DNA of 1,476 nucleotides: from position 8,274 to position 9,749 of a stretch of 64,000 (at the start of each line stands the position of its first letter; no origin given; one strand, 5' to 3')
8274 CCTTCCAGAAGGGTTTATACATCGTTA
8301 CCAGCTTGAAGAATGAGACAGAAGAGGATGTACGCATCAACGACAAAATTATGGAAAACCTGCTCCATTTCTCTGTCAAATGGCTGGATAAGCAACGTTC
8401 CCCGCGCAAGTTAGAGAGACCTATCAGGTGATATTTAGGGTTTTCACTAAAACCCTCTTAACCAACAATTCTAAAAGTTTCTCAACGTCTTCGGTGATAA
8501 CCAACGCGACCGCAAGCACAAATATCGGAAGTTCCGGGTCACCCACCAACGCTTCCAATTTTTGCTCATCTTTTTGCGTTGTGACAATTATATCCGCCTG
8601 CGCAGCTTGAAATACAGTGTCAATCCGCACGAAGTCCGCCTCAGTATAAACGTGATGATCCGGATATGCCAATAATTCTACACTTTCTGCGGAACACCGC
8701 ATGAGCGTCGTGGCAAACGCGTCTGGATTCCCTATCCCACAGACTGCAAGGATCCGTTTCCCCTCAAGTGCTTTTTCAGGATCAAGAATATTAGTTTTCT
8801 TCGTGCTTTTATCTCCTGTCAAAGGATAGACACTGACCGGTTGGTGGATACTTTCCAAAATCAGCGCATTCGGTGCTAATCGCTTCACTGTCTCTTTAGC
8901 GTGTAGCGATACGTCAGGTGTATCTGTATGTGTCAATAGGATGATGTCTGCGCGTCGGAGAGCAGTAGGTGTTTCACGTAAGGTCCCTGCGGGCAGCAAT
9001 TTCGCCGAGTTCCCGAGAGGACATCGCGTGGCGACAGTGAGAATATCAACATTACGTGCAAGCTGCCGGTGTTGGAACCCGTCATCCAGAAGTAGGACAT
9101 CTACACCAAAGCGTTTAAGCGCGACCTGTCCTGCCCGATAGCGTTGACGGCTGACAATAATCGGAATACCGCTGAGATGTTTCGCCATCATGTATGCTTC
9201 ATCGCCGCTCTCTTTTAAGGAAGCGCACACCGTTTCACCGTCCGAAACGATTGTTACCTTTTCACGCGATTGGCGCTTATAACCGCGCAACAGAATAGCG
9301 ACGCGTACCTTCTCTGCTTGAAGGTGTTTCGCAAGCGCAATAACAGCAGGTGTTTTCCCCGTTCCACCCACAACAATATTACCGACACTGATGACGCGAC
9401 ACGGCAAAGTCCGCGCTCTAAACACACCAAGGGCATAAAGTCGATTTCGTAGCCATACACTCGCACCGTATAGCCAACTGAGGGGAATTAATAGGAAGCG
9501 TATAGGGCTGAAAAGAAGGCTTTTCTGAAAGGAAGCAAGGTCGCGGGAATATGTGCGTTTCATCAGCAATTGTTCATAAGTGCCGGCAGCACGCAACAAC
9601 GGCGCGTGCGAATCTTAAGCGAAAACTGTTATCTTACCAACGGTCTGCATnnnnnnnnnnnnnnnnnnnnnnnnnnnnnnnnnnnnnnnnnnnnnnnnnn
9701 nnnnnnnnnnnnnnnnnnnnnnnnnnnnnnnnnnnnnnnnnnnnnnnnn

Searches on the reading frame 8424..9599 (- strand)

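Call 86: search_protein_families(library=pfam, proteins=[window:8424-9599:-], max_evalue=0.00001)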
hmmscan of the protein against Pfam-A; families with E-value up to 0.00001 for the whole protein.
window:8424-9599:- (391 aa): 1 family
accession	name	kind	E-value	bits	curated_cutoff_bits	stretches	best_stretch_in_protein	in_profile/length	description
PF02606.20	LpxK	-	2.7e-88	296.7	27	1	34-377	2-324/328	Tetraacyldisaccharide-1-P 4'-kinase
